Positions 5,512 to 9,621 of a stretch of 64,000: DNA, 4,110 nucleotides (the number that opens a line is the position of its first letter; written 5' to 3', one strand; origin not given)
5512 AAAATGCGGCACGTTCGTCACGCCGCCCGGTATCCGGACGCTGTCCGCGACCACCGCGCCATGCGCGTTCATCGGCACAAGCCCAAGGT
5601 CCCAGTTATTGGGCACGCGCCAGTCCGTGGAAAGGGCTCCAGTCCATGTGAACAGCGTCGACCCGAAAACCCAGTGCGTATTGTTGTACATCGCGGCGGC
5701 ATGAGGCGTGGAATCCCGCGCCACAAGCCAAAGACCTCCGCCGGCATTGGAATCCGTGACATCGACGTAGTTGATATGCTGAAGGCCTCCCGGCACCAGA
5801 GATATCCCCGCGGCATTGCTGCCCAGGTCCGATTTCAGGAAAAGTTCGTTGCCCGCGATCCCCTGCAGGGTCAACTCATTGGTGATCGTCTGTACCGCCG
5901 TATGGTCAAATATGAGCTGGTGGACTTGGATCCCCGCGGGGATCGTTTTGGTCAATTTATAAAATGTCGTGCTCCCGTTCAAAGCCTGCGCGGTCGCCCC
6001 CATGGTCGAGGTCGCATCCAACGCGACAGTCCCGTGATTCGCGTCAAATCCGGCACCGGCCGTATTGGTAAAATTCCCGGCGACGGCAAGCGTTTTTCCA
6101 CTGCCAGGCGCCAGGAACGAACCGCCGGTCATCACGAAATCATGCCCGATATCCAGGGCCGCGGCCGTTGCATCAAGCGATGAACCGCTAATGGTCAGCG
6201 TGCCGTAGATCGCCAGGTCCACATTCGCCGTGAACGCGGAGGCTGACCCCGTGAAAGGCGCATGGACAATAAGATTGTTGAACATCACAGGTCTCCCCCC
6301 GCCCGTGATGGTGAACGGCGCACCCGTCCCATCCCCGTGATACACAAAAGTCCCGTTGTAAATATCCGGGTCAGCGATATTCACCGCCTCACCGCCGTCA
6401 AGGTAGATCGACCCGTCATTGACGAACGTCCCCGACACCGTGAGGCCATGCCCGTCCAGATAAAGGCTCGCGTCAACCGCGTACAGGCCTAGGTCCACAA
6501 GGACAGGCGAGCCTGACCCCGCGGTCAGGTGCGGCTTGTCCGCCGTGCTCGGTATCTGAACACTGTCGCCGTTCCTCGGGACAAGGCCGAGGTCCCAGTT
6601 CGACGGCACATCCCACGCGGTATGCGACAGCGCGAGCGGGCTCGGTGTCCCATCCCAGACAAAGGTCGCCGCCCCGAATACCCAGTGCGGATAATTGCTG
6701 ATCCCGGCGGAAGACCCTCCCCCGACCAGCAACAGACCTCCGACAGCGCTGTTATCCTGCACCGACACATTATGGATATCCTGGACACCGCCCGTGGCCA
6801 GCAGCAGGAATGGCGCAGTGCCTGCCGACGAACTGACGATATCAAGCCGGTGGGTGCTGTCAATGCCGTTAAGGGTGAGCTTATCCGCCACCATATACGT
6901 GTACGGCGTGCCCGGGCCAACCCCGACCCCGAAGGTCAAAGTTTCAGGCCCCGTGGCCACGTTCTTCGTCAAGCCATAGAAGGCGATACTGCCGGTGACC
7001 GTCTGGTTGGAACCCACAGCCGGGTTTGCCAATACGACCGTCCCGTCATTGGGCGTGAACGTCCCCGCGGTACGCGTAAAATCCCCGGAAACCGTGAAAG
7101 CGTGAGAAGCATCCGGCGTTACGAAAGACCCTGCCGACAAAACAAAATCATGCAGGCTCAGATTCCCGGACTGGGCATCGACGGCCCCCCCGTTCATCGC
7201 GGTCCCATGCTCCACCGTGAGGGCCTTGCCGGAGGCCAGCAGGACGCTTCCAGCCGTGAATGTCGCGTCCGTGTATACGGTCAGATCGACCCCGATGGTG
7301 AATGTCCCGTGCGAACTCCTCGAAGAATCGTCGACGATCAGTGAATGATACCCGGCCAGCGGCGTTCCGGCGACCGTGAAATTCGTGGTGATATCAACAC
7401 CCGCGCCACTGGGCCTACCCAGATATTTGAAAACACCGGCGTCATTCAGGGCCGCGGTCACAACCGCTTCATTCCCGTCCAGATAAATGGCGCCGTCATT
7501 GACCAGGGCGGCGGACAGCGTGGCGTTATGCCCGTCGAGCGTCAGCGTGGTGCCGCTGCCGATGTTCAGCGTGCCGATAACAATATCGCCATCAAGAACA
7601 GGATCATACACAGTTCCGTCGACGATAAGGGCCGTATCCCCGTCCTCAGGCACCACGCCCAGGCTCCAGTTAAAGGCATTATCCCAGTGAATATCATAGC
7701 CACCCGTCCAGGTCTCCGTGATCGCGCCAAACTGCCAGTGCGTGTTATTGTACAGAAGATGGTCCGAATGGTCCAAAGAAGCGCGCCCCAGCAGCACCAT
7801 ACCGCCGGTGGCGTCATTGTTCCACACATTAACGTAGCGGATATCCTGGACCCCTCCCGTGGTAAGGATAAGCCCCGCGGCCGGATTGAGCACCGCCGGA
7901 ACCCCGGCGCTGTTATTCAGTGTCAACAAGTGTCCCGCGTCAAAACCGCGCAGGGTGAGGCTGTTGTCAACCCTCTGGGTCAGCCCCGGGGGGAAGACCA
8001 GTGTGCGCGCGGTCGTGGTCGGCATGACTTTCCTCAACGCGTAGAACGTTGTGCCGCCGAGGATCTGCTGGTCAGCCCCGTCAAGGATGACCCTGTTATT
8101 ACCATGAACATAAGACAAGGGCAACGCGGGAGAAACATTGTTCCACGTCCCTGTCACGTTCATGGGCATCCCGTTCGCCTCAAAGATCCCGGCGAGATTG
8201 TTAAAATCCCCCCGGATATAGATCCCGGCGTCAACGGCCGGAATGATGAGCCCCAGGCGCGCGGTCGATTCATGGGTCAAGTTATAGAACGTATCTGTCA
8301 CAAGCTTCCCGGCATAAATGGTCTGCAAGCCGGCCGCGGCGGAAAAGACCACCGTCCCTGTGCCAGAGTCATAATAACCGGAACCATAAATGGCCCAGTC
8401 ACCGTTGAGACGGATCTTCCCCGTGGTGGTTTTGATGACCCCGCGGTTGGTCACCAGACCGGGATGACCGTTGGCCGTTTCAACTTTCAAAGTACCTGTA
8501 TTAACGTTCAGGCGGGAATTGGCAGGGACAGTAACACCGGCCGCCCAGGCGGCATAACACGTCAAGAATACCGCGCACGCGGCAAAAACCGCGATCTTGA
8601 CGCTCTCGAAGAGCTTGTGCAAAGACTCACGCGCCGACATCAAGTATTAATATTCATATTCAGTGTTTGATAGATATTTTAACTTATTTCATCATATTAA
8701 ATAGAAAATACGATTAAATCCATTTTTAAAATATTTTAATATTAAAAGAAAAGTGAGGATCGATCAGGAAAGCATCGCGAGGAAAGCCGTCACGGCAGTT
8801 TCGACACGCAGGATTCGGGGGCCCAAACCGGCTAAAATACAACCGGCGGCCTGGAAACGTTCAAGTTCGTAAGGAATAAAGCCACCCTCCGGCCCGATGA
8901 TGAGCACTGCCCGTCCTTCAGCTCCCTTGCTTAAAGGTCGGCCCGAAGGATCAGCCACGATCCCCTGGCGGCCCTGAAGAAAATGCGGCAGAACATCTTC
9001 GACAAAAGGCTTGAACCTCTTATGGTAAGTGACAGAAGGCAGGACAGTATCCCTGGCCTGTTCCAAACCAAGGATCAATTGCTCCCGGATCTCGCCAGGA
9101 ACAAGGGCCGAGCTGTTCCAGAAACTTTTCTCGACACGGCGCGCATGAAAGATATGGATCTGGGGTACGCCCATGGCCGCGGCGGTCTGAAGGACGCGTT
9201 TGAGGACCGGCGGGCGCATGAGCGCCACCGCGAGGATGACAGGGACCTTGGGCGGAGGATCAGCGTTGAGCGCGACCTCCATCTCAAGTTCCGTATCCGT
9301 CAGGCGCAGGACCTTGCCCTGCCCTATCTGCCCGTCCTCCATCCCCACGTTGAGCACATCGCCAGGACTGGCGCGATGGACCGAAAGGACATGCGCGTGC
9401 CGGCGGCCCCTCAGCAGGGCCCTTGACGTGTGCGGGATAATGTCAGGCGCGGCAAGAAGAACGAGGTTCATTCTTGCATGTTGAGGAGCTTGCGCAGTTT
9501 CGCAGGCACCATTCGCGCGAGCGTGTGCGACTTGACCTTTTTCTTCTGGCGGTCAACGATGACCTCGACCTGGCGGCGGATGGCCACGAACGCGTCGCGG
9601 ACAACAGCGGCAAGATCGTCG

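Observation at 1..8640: Giant (>2880 aa within the window) secreted protein with four ~340-aa tandem repeats and Thr/Gly-rich C-terminal repeats, missed by the ORF track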

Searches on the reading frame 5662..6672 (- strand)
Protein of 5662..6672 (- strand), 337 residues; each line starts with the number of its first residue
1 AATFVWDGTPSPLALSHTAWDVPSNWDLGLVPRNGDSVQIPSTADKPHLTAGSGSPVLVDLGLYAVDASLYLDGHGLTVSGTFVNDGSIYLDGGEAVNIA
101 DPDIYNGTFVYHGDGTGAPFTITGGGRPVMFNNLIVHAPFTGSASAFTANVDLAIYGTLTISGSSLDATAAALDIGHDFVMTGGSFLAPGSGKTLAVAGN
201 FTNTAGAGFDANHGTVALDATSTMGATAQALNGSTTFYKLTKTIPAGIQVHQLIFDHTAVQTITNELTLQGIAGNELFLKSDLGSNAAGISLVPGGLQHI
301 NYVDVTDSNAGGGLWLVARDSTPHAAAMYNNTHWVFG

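Call 89: find_homologous_proteins(query=A3, max_evalue=0.00001)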
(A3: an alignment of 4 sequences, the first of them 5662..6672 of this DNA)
Query A3 (4 sequences) (337 aa, profile of the alignment): 3 proteins with E <= 0.00001 among 8000 candidates.
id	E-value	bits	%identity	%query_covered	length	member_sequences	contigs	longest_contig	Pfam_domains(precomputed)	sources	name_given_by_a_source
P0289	1.2e-31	128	36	45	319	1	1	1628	-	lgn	-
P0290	1.6e-14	72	34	57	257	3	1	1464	-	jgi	-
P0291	2.1e-10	59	26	68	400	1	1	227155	-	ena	-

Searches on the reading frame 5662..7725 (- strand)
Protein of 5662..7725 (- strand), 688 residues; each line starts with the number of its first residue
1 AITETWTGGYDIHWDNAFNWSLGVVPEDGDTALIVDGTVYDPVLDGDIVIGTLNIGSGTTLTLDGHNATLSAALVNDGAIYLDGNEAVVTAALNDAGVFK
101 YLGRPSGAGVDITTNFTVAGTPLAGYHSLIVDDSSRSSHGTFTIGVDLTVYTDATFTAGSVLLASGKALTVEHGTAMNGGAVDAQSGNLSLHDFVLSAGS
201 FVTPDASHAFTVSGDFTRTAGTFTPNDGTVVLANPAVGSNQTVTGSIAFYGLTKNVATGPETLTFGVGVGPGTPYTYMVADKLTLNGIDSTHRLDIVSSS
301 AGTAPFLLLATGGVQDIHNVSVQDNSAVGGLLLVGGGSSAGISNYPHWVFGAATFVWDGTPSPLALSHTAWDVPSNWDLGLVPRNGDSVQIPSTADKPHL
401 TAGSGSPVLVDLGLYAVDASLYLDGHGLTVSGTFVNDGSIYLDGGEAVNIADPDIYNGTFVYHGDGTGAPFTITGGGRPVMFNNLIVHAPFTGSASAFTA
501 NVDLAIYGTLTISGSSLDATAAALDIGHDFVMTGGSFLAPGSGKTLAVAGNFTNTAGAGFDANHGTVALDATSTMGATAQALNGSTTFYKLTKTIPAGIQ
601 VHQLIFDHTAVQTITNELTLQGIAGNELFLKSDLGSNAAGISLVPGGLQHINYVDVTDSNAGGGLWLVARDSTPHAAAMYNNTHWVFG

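Call 62: predict_structure(alignment_id=A2)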
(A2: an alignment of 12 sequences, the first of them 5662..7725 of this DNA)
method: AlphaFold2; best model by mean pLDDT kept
length: 688 residues; sequences in the alignment: 12
mean_pLDDT: 89.3   pTM: 0.76
mean pLDDT of the five models: 89.3, 87.4, 86.3, 85.9, 80.3
residues with pLDDT >= 90: 449; 70-90: 199; 50-70: 40; < 50: 0
segments of 3 or more residues with pLDDT < 50: none
pLDDT, mean of each block of 10 residues (from residue 1): 94 96 96 93 96 96 95 97 92 96 87 89 94 89 94 95 96 95 96 96 95 94 93 77 95 91 87 84 94 93 91 92 91 91 89 86 66 89 90 88 85 91 89 91 81 81 71 60 87 72 88 90 92 93 93 89 92 78 94 83 91 95 90 91 94 92 87 77 87
secondary structure, 60 per line:
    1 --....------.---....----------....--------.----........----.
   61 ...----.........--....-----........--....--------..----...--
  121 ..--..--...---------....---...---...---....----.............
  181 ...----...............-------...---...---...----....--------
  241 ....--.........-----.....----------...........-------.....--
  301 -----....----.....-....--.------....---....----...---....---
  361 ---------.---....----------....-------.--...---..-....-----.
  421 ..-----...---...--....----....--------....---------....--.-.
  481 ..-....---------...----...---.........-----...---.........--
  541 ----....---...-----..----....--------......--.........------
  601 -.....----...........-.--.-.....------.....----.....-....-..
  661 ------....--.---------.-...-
elements in order: E3-6 E31-34 E48-55 E60-63 E68-76 E79-82 E88-95 E98-101 E116-118 E129-131 E141-144 E148-150 E154-156 E160-163 E168-183 E188-202 E210-212 E216-218 E222-224 E229-232 E241-244 E247-255 E261-265 E276-286 E294-298 E306-309 E314-318 E320-323 E333-336 E340-343 E348-350 E354-357 E388-391 E411-414 E420-422 E428-430 E434-436 E439-442 E447-450 E459-462 E472-475 E480-482 E484-487 E497-499 E504-506 E510-518 E524-526 E530-538 E545-548 E552-554 E566-569 E578-583 E586-594 E602-606 E611-621 E628-632 E639-643 E648-652 E654-657 E667-670 E685-687

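Call 64: fold_search(model_id=the predicted structure, library=pdb)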
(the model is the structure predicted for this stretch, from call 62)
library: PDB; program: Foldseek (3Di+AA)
matches with E <= 10: 58; with E <= 0.001: 0
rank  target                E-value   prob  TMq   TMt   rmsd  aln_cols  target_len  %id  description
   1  7o7t                  2.0e-02  0.33  0.19  0.18  28.5       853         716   10  Structure of the PL6 family alginate lyase Patl3640 from Pseudoalteromonas atlantica T6c in complex with 4-deoxy-L-eryth (released 2021-07-28)
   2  7koh_B                2.6e-01  0.25  0.19  0.23  19.5       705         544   11  Crystal structure of antigen 43 from Escherichia coli EDL933 (released 2022-03-09)
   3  3h09_B                2.6e-01  0.06  0.12  0.09  23.2       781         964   12  The structure of Haemophilus influenzae IgA1 protease (released 2009-04-21)
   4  9mne_A                3.6e-01  0.11  0.18  0.14  18.9       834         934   10  Crystal structure of enteropathogenic Escherichia coli EspC (released 2025-10-29)
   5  6p5t_C                3.7e-01  0.10  0.17  0.16  23.0       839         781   13  Surface-layer (S-layer) RsaA protein from Caulobacter crescentus bound to strontium and iodide (released 2020-01-15)
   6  7o77                  3.7e-01  0.08  0.15  0.15  28.2       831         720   10  Structure of the PL6 family alginate lyase Patl3640 from Pseudoalteromonas atlantica T6c (released 2021-07-28)
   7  7kob                  6.1e-01  0.06  0.11  0.17  19.5       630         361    9  Crystal structure of antigen 43b from Escherichia coli CFT073 (released 2022-03-09)
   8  9qbb                  7.3e-01  0.04  0.10  0.04  17.6       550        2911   11  Lymphostatin - Conformation III - pH 8 (released 2025-07-16)
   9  7koh_D                8.3e-01  0.14  0.21  0.25  19.7       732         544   10  Crystal structure of antigen 43 from Escherichia coli EDL933 (released 2022-03-09)
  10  4kh3                  8.3e-01  0.10  0.17  0.21  17.4       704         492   12  Structure of a bacterial self-associating protein (released 2014-01-15)
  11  4xlc                  1.0e+00  0.03  0.12  0.13  22.2       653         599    9  Tailspike protein double mutant D339N/E372A of E. coli bacteriophage HK620 (released 2016-01-20)
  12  7ko9                  1.1e+00  0.06  0.13  0.16  21.7       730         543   11  Crystal structure of antigen 43 from uropathogenic Escherichia coli UTI89 (released 2022-03-09)
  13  5gkq_A                1.3e+00  0.05  0.14  0.14  27.6       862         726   10  Structure of PL6 family alginate lyase AlyGC mutant-R241A (released 2017-02-08)
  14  3h09_A                1.4e+00  0.02  0.11  0.09  23.0       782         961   12  The structure of Haemophilus influenzae IgA1 protease (released 2009-04-21)
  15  5gkd_A                1.6e+00  0.06  0.17  0.16  27.8       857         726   10  Structure of PL6 family alginate lyase AlyGC (released 2017-02-08)
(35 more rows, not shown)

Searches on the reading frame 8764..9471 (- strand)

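Call 40: search_protein_families(library=pfam, proteins=[window:8764-9471:-], max_evalue=0.001)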
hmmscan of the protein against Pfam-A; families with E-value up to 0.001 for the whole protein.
window:8764-9471:- (235 aa): 1 family
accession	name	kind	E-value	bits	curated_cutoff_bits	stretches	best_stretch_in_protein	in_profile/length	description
PF04452.19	Methyltrans_RNA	-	3.6e-31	108.4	23.9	1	74-234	3-164/165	RNA methyltransferase domain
